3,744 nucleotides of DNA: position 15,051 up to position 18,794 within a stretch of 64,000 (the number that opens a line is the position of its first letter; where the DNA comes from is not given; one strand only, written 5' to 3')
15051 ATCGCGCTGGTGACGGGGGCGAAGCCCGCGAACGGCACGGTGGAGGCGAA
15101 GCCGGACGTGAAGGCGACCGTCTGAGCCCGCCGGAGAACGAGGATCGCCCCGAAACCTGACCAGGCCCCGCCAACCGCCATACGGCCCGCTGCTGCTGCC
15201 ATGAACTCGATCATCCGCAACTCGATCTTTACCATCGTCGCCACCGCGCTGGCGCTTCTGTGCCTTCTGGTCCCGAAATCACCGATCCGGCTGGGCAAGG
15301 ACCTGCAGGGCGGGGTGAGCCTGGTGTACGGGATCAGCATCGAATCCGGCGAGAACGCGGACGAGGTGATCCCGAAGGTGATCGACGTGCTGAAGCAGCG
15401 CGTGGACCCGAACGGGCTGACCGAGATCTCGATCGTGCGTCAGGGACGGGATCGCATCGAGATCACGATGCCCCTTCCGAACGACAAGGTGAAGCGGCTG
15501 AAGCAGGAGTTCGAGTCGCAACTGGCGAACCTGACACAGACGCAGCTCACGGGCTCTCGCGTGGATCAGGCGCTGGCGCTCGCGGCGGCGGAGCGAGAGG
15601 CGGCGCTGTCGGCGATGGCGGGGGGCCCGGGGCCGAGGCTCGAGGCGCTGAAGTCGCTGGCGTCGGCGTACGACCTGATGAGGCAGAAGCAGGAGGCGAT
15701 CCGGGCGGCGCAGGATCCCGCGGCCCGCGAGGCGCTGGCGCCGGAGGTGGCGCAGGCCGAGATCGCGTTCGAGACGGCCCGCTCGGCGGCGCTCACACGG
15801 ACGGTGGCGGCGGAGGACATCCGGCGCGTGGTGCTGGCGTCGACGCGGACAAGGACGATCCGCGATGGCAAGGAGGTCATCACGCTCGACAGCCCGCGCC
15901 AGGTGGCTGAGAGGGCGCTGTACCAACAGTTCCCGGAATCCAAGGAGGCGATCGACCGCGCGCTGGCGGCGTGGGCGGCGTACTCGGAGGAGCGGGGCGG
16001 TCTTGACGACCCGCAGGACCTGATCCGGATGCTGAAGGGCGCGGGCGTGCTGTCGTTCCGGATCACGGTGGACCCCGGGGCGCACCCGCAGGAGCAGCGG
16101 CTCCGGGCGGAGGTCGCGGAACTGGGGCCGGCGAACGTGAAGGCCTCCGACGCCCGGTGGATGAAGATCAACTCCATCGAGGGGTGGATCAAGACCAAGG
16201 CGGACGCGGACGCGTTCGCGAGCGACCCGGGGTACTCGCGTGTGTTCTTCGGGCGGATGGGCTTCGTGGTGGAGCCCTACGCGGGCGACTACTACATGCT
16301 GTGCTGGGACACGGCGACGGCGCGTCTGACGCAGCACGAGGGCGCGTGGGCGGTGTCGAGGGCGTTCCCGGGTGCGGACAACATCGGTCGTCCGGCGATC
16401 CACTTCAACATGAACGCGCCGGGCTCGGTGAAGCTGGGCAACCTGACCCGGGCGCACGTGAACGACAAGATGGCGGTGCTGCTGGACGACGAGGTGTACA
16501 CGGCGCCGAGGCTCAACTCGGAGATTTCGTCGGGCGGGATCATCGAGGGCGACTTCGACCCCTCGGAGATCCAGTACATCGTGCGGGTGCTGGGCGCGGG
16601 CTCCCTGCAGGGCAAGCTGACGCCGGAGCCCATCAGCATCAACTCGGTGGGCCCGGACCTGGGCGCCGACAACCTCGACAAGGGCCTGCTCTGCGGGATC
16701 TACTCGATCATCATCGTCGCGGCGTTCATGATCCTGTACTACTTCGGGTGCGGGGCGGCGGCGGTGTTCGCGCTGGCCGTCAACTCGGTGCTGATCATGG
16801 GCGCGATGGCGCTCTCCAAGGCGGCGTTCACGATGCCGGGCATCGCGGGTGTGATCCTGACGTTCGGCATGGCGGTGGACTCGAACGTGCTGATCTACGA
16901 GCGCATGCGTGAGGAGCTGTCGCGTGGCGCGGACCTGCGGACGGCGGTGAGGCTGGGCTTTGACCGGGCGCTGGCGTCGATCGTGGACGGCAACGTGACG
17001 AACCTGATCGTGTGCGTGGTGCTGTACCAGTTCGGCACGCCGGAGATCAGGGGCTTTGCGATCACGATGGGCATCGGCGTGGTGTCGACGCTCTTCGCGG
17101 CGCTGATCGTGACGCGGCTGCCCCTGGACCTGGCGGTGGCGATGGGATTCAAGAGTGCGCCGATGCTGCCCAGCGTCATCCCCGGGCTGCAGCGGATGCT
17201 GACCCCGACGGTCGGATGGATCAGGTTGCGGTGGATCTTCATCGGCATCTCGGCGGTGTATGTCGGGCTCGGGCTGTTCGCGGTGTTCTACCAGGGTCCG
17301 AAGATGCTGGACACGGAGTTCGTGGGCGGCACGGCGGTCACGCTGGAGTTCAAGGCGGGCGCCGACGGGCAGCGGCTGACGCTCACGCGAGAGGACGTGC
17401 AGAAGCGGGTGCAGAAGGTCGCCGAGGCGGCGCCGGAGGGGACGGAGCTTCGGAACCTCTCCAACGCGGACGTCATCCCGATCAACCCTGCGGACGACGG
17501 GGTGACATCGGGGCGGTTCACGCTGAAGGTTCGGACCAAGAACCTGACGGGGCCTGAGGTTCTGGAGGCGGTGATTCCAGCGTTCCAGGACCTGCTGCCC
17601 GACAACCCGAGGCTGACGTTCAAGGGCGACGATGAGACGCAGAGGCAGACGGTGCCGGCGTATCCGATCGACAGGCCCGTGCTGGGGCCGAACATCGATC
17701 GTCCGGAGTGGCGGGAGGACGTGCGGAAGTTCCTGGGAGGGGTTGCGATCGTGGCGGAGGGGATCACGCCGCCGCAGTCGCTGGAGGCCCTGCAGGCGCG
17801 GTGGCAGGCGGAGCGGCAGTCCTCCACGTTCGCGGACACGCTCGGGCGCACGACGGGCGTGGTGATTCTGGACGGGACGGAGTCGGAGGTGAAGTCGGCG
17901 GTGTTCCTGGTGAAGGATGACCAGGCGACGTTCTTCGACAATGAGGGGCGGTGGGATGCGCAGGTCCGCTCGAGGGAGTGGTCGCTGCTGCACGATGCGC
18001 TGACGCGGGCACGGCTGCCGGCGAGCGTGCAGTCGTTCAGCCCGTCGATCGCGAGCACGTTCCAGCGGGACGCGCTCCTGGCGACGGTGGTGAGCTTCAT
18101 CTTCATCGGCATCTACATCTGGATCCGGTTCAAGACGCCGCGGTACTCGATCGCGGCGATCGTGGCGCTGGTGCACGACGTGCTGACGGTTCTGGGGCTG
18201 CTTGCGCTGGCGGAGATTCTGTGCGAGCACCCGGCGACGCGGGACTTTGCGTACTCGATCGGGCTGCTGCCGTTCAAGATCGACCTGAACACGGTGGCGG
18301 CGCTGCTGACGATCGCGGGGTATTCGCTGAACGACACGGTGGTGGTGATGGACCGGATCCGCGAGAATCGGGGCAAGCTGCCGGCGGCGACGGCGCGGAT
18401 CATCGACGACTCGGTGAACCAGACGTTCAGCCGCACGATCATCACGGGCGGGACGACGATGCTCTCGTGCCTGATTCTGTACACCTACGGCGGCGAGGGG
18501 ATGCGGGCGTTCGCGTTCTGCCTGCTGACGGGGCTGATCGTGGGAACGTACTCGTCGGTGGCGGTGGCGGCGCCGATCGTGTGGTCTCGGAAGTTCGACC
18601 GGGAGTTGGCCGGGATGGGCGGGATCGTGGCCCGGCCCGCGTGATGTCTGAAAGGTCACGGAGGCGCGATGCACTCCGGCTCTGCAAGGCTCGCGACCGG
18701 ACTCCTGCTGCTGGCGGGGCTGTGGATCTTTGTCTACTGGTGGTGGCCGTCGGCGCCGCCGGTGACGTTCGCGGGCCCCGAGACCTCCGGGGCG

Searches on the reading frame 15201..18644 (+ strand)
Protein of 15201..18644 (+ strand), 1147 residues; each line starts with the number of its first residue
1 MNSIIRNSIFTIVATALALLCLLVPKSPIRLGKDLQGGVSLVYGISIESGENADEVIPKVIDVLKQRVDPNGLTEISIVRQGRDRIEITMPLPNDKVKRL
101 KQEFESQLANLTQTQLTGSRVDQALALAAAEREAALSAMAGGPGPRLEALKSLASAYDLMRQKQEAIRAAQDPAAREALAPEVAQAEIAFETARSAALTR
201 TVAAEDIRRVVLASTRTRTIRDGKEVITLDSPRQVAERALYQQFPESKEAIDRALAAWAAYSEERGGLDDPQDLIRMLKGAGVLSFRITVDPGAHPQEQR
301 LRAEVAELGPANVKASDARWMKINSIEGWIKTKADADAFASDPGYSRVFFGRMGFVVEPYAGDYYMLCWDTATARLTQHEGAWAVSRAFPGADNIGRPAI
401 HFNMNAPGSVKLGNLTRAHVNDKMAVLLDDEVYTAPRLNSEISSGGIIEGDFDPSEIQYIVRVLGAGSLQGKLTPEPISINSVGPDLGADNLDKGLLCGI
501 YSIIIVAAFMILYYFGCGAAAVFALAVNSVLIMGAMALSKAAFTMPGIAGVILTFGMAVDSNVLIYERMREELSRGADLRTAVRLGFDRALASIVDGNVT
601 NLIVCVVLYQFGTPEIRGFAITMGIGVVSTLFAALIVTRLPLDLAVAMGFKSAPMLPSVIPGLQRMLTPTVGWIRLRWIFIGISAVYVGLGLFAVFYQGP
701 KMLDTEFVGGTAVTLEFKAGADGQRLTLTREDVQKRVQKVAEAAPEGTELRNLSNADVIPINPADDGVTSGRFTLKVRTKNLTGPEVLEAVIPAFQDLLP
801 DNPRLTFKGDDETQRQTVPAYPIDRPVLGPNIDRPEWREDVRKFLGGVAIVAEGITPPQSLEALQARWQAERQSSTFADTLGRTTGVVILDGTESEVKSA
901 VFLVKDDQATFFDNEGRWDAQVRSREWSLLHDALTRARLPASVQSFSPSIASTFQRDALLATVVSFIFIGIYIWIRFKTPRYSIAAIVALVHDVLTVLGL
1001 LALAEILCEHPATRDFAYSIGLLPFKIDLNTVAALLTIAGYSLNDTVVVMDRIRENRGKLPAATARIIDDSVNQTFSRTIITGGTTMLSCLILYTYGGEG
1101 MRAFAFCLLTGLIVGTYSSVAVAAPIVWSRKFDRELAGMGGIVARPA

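Call 3: search_protein_families(library=pfam, proteins=[window:15201-18644:+], max_evalue=1)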
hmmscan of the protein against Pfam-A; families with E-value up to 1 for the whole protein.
window:15201-18644:+ (1147 aa): 5 families
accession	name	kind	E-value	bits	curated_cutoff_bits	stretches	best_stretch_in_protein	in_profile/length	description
PF02355.23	SecD_SecF_C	-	2.8e-64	216.5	20.5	2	942-1128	17-184/189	Protein export membrane protein SecD/SecF, C-terminal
PF22599.2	SecDF_P1_head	-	2.1e-15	57.1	27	1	385-470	26-113/114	SecDF, P1 head subdomain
PF21760.3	SecD_1st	-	1.2e-06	28.3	27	1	59-91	3-35/60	Protein translocase subunit SecDF, P1 domain, N-terminal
PF03176.21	MMPL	-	0.00027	20.4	20.5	1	505-637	167-294/333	MMPL family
PF00873.25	ACR_tran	-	0.1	10.7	28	1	500-741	338-591/1021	AcrB/AcrD/AcrF family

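Call 19: find_homologous_proteins(query=window:15201-18644:+)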
Query window:15201-18644:+ (1147 aa): 553 proteins with E <= 0.001 among 8000 candidates; the best 120 are listed.
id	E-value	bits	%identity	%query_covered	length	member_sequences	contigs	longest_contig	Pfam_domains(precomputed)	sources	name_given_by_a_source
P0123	0.0e+0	2383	93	100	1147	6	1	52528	PF21760.4,PF22599.3,PF02355.23,PF00873.26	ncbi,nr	ncbi:MAG: protein translocase subunit SecD [Phycisphaerales bacterium]|nr:protein translocase subuni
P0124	0.0e+0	2367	92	100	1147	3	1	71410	PF21760.4,PF22599.3,PF02355.23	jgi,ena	-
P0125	0.0e+0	1654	65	100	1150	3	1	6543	PF22599.3,PF02355.23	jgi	jgi:SecD/SecF fusion protein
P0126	0.0e+0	1506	70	82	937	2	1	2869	PF22599.3,PF02355.23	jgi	jgi:SecD/SecF fusion protein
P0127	0.0e+0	1501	60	99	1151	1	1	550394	PF22599.3,PF02355.23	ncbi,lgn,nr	ncbi:MAG: protein translocase subunit SecD [Tepidisphaera sp.]|nr:protein translocase subunit SecD [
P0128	0.0e+0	1490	59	99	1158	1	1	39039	PF22599.3,PF02355.23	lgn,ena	-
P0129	0.0e+0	1487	60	99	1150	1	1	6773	PF22599.3,PF02355.23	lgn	-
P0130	0.0e+0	1475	59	99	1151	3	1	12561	PF22599.3,PF02355.23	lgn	-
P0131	0.0e+0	1472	60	99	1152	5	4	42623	PF22599.3,PF02355.23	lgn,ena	-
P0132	0.0e+0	1467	60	99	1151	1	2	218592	PF22599.3,PF02355.23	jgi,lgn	-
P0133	0.0e+0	1458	59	99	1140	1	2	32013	PF22599.3,PF02355.23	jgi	-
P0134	0.0e+0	1443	58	99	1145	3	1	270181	PF22599.3,PF02355.23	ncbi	-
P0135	0.0e+0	1441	59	98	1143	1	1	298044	PF22599.3,PF02355.23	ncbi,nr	ncbi:MAG: protein translocase subunit SecD [Planctomycetota bacterium]|nr:protein translocase subuni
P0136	0.0e+0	1418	58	99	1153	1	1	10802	PF22599.3,PF02355.23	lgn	-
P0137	0.0e+0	1417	59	100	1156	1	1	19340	PF22599.3,PF02355.23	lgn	-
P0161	0.0e+0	1363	57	97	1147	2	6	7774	PF22599.3,PF02355.23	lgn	-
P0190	0.0e+0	1251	51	99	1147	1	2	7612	PF22599.3,PF02355.23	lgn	-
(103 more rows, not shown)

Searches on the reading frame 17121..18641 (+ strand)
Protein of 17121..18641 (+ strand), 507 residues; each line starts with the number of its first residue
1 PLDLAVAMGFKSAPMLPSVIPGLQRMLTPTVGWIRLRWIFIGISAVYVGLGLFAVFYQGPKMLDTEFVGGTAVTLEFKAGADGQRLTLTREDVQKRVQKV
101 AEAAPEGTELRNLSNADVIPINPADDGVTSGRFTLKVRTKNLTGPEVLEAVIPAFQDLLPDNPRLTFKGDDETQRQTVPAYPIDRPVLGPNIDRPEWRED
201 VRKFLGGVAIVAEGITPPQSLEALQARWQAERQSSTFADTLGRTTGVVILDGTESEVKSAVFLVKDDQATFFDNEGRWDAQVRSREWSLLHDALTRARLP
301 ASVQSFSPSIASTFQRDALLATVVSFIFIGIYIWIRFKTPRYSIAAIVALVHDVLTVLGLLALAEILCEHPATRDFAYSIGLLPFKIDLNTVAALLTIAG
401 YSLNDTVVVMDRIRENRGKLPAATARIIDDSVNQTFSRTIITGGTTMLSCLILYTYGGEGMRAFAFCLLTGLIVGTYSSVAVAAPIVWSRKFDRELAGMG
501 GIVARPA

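Call 14: search_solved_structures(query=window:17121-18641:+, max_evalue=0.001, show_alignments=3)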
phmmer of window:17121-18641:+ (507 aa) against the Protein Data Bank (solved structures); distinct sequences matched with E-value up to 0.001: 4.
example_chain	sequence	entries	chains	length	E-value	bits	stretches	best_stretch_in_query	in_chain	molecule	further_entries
3aqp_A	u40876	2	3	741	3.5e-27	98.7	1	299-491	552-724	Probable SecDF protein-export membrane protein | Protein translocase subunit SecDF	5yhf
5xan_A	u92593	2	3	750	4.2e-27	98.4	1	305-487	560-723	Protein translocase subunit SecD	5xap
5xam_A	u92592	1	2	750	5.6e-27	98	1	305-487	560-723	Protein translocase subunit SecD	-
5mg3_F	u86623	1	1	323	2.6e-26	95.8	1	287-489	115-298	Protein translocase subunit SecF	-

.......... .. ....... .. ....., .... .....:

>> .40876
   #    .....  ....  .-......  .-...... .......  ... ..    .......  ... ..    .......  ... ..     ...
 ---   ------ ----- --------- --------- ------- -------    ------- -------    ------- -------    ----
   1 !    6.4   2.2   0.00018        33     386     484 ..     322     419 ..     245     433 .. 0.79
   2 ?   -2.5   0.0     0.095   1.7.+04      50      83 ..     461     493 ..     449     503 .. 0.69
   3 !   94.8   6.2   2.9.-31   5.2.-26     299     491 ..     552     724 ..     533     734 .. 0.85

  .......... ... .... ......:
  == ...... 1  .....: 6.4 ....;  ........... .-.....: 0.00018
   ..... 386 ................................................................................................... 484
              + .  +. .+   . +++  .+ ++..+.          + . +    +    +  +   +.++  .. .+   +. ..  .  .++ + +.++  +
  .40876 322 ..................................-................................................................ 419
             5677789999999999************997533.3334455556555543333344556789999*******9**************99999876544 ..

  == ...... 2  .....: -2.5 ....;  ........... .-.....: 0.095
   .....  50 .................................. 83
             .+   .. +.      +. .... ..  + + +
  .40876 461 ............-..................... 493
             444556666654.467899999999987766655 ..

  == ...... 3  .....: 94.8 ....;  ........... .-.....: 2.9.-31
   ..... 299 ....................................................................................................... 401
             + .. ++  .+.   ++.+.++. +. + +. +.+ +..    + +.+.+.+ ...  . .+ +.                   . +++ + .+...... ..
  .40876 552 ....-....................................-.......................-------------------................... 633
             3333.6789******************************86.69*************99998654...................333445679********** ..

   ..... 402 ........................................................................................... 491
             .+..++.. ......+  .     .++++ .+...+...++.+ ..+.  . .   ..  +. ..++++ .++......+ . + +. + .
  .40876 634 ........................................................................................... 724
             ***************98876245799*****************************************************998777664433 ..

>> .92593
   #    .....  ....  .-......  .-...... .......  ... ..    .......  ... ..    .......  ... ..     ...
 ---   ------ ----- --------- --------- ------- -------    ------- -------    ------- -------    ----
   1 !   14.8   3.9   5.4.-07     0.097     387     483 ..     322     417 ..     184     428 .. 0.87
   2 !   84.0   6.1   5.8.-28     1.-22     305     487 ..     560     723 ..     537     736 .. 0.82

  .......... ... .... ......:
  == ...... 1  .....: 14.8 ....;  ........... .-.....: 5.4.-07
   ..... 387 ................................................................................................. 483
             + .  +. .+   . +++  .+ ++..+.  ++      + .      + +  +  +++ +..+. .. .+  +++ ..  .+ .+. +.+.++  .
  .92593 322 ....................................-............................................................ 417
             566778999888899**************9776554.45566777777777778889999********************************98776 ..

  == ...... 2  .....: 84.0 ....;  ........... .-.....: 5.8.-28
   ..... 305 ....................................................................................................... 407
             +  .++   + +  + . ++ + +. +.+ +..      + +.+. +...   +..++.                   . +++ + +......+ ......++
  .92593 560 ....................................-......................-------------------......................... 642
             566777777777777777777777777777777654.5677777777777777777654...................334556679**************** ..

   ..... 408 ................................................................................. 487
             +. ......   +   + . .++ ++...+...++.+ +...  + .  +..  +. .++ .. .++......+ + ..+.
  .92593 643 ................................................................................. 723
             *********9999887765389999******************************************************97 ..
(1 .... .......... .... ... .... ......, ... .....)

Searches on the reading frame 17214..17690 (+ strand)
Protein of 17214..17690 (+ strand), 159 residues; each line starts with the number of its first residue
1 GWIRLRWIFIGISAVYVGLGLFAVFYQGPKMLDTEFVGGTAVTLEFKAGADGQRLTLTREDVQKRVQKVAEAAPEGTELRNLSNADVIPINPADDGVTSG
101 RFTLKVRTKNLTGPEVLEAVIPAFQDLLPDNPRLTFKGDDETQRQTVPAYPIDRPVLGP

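Call 30: search_solved_structures(query=A4, max_evalue=10, show_alignments=4)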
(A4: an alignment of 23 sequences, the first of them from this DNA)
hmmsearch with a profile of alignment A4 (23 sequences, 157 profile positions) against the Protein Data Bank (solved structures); distinct sequences matched with E-value up to 10: 4.
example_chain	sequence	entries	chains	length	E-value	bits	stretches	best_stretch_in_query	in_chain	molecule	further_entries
6s3l_K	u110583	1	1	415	0.22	14.5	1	47-94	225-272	Flagellar biosynthetic protein FlhB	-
8z5s_x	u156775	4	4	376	0.34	13.9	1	47-95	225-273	Flagellar biosynthetic protein FlhB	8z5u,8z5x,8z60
5mg3_F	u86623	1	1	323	0.78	12.7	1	1-51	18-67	Protein translocase subunit SecF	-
2csm_A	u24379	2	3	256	1.7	11.7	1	55-95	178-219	CHORISMATE MUTASE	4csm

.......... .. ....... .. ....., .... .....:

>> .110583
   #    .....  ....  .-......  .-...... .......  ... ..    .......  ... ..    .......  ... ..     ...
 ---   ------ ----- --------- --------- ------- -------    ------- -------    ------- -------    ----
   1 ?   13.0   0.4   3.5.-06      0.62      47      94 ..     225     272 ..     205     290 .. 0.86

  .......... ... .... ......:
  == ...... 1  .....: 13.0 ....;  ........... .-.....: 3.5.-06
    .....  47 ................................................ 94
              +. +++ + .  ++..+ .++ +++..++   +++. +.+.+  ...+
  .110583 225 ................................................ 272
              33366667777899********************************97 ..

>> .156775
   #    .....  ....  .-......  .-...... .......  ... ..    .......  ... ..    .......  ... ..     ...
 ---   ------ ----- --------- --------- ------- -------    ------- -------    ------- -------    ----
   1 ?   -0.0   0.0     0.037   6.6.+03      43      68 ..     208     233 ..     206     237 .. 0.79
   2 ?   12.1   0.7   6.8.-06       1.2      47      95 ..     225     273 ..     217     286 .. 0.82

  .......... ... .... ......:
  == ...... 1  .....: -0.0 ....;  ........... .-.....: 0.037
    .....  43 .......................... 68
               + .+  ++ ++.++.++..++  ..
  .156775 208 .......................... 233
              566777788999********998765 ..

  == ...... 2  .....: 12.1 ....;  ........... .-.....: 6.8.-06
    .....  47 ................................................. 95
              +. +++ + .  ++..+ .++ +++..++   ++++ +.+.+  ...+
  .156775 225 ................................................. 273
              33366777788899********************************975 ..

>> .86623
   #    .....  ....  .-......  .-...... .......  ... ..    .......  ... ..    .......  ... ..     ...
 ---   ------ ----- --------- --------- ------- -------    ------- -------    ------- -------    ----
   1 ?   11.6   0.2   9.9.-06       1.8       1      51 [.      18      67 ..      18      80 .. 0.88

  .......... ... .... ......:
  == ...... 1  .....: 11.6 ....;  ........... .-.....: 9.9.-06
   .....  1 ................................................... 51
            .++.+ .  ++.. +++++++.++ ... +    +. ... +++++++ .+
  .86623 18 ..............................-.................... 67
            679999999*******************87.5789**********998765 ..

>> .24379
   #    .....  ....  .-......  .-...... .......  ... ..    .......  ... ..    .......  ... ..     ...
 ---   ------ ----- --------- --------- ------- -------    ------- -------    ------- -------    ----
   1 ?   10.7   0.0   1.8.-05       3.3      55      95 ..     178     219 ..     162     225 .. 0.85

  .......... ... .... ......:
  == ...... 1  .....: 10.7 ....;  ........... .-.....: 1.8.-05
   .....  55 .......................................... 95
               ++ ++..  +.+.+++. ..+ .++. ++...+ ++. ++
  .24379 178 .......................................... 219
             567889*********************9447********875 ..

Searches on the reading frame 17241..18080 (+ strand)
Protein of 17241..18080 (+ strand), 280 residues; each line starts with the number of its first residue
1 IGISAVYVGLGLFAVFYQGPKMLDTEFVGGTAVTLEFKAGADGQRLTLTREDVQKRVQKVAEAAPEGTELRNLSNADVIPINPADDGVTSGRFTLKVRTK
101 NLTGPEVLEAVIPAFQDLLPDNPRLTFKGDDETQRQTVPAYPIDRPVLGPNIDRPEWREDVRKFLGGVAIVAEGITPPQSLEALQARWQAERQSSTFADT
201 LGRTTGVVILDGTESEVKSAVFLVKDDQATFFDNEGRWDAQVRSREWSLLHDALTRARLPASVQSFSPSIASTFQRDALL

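Call 13: find_homologous_proteins(query=window:17241-18080:+)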
Query window:17241-18080:+ (280 aa): 2 proteins with E <= 0.001 among 2756 candidates.
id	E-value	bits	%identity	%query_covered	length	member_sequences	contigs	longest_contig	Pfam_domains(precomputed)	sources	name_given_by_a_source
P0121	2.5e-37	147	40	84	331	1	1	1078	-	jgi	-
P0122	3.6e-33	133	43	61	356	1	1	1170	PF02355.23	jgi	jgi:SecD/SecF fusion protein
